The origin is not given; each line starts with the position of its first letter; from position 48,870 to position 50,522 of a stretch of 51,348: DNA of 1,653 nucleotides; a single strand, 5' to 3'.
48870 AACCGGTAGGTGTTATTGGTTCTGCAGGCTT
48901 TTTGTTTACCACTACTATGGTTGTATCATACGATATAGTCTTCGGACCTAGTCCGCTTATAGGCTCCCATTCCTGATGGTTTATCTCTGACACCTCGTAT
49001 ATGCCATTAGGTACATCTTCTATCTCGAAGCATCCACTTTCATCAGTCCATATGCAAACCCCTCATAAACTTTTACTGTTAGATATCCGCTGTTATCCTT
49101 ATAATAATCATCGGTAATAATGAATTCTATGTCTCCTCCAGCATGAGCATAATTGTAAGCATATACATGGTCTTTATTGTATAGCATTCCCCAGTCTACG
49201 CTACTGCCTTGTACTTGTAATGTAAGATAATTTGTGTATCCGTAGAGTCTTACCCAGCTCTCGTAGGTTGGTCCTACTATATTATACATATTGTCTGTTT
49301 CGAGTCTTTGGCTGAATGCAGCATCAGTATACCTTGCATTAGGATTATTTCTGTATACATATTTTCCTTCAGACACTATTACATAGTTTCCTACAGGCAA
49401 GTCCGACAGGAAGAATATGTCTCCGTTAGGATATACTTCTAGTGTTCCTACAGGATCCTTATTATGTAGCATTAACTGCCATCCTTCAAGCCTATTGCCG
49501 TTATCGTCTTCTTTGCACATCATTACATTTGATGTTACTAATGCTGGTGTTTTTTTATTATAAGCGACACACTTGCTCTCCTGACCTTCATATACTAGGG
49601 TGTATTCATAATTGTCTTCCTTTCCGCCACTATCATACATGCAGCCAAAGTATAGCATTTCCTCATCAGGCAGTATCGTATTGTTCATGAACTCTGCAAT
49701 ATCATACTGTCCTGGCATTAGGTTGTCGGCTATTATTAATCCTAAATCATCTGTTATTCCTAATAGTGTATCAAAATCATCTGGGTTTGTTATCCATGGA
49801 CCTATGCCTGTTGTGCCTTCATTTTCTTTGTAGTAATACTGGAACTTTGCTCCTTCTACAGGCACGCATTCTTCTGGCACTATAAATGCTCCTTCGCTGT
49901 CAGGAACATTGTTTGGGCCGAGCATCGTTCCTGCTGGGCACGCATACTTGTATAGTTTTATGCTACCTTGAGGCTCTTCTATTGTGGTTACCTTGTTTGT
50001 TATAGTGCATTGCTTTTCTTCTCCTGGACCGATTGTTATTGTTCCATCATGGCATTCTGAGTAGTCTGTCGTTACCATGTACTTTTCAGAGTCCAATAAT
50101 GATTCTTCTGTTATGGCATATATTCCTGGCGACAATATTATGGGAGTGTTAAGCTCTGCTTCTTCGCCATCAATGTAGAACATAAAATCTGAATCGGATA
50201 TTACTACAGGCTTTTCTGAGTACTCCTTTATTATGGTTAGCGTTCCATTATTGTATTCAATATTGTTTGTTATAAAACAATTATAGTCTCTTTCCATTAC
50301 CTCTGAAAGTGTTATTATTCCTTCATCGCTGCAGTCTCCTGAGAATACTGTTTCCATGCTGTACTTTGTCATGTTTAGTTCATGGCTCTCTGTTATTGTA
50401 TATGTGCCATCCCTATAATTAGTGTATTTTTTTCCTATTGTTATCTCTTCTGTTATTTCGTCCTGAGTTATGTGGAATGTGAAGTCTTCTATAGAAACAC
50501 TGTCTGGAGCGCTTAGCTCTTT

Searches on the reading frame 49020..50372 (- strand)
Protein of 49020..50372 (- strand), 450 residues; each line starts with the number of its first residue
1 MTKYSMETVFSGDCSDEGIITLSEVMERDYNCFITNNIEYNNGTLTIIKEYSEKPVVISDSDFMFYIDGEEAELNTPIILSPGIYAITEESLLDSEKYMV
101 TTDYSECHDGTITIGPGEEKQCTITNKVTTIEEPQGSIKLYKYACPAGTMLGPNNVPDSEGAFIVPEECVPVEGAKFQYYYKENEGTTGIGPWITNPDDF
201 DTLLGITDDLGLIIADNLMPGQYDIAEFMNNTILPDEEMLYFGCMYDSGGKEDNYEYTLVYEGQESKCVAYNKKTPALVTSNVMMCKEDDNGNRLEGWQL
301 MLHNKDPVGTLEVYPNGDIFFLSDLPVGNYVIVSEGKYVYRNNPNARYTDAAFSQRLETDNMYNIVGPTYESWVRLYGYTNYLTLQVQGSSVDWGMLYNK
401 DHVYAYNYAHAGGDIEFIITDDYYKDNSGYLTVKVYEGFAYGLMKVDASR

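Call 20: search_protein_families(library=pfam, proteins=[window:49020-50372:-], max_evalue=0.001)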
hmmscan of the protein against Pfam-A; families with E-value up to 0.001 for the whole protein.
window:49020-50372:- (450 aa): 1 family
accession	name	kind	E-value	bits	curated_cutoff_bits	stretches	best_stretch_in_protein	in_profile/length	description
PF17802.7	SpaA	-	1.5e-05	25.5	23.1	0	171-227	15-58/91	Prealbumin-like fold domain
